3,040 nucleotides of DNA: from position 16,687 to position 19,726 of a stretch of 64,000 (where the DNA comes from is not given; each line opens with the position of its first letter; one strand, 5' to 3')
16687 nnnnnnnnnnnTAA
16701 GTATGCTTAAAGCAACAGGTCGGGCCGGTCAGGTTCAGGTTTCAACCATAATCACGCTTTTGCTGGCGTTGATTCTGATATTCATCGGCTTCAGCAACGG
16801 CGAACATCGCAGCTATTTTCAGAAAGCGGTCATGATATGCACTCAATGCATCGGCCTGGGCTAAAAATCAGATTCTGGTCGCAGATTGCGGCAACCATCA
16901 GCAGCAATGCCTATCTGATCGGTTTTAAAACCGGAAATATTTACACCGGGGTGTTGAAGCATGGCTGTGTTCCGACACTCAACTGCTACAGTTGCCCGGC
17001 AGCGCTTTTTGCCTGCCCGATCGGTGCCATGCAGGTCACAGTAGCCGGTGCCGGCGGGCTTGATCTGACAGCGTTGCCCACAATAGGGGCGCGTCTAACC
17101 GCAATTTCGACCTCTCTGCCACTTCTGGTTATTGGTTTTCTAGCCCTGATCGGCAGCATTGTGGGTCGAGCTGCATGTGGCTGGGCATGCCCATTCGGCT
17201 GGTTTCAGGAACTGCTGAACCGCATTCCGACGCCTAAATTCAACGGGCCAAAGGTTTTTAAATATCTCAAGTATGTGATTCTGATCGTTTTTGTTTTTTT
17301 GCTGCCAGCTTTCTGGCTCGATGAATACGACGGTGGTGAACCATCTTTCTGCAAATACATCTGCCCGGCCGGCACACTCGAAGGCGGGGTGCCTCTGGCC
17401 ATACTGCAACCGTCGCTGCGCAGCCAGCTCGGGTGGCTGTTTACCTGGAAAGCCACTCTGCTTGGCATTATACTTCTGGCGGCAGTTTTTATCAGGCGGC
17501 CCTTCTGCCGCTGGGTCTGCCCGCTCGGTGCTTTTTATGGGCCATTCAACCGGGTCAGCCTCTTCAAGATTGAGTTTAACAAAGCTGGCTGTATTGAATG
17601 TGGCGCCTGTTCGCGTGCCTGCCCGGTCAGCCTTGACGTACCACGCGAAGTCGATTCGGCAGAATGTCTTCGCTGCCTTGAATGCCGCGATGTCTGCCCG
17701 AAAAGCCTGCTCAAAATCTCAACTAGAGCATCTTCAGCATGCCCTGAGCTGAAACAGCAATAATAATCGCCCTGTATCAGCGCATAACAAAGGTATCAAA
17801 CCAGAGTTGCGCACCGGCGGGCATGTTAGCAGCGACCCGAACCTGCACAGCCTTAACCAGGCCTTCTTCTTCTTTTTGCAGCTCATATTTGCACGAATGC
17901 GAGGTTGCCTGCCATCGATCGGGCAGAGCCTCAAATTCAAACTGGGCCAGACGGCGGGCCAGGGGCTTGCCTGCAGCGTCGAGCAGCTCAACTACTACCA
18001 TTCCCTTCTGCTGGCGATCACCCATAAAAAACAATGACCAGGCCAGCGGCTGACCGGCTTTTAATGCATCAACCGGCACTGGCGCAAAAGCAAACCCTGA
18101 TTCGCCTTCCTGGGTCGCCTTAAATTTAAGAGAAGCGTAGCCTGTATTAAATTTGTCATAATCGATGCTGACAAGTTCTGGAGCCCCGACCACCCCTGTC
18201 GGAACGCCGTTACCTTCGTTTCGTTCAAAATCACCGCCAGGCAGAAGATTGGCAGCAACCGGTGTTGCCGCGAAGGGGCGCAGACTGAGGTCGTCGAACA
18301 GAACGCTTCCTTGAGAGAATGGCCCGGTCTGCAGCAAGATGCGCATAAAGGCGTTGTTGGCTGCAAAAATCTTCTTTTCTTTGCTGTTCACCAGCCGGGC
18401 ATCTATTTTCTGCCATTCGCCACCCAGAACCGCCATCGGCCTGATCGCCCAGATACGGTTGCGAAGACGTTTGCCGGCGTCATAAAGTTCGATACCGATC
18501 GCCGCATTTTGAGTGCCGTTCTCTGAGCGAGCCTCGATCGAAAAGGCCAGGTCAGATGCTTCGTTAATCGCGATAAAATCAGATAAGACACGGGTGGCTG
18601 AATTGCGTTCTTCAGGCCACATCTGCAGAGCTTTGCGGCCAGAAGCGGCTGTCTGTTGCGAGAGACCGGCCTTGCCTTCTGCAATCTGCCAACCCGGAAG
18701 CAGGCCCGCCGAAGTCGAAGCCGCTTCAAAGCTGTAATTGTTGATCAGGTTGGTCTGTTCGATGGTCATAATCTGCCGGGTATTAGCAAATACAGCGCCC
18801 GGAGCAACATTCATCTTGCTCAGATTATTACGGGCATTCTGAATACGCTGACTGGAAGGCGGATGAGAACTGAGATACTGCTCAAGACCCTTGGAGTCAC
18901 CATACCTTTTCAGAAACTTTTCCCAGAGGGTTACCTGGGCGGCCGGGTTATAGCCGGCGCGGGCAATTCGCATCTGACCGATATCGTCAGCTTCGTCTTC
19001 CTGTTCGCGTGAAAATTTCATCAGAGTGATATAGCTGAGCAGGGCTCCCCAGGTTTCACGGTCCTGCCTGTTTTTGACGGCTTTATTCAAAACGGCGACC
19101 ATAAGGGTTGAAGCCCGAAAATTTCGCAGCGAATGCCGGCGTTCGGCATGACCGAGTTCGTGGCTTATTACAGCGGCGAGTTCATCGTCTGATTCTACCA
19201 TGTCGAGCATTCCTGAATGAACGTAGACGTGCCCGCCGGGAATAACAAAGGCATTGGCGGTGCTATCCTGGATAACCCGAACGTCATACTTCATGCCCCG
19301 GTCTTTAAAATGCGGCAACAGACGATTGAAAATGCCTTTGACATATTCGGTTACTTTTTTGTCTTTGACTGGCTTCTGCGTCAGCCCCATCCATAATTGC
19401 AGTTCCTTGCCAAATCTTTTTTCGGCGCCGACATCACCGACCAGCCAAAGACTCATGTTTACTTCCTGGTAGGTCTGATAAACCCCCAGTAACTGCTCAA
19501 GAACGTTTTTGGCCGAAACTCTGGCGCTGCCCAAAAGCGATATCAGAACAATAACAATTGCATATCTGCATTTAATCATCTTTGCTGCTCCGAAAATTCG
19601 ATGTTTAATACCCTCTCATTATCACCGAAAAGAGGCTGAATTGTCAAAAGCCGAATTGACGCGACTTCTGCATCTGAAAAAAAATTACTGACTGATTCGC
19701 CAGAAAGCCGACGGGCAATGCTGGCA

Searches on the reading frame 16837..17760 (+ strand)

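Call 21: search_protein_families(library=pfam, proteins=[window:16837-17760:+], max_evalue=0.00001)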
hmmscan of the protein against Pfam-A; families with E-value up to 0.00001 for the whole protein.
window:16837-17760:+ (308 aa): 3 families
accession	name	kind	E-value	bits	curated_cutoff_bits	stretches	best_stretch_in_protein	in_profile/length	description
PF12801.12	Fer4_5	-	5.6e-18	65.1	22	2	94-135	5-45/48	4Fe-4S binding domain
PF12838.12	Fer4_7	-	1.8e-07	31.9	27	0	224-264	8-50/52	4Fe-4S dicluster domain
PF00037.32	Fer4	-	1.9e-06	27.9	21.1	0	246-264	2-20/24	4Fe-4S binding domain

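Call 73: search_protein_families(library=ncbifam, proteins=[window:16837-17760:+], max_evalue=0.00001)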
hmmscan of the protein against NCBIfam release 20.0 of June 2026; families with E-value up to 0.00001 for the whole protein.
window:16837-17760:+ (308 aa): 8 families
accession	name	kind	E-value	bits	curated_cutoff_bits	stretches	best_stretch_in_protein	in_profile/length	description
TIGR02163.1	napH_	subfamily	1.9e-19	70.2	213.05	1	204-295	154-254/255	NapH/MauN family ferredoxin-type protein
NF007013.0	PRK09477.1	equivalog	8.8e-15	54.5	234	1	204-300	177-282/286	quinol dehydrogenase ferredoxin subunit NapH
NF046105.1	TransRegNosR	equivalog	6.3e-10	38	1000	1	100-284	486-662/680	transcriptional regulator NosR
NF040864.1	HgcB_ferredoxin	equivalog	1.5e-07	31.2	99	0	224-265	22-59/93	mercury methylation ferredoxin HgcB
NF007382.0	PRK09898.1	equivalog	4.3e-07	29.7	213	1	220-294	127-200/208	ferredoxin-like protein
NF045874.1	Vhu_polyferre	exception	2.1e-06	26.7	600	1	224-296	38-108/381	F420-non-reducing hydrogenase associated-polyferredoxin VhuB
TIGR02745.1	ccoG_rdxA_fixG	equivalog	2.3e-06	26.8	316.7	0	248-295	229-275/435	cytochrome c oxidase accessory protein CcoG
NF058577.1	FdxA_fam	equivalog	3.1e-06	27.3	65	0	251-289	8-50/52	4Fe-4S ferredoxin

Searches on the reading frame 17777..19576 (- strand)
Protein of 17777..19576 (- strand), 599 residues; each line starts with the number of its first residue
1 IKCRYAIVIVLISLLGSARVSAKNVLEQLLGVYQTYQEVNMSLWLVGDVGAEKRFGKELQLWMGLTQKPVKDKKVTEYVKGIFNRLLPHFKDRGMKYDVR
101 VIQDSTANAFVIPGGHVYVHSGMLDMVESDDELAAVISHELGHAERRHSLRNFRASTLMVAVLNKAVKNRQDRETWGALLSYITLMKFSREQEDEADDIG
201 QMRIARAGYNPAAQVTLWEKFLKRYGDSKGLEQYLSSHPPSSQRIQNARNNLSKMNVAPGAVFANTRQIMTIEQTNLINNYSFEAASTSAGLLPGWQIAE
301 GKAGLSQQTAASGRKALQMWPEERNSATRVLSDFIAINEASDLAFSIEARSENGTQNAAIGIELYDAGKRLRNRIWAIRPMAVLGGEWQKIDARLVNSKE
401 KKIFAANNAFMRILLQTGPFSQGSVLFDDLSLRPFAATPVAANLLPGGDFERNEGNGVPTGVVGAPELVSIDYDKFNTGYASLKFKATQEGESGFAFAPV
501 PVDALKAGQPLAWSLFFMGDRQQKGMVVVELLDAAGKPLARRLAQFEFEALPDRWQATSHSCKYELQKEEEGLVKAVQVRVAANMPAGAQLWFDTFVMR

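Call 73: search_protein_families(library=ncbifam, proteins=[window:17777-19576:-], max_evalue=0.00001)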
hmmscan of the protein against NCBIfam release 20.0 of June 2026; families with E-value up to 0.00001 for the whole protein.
window:17777-19576:- (599 aa): 2 families
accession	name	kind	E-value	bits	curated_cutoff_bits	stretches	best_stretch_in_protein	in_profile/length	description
NF052400.1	M48_BAM_BepA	equivalog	4.2e-26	91.8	570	1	50-257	44-262/483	beta-barrel assembly-enhancing protease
NF052399.1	M48_lipo_LoiP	exception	2.8e-18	66.3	365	1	94-253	84-245/247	metalloprotease LoiP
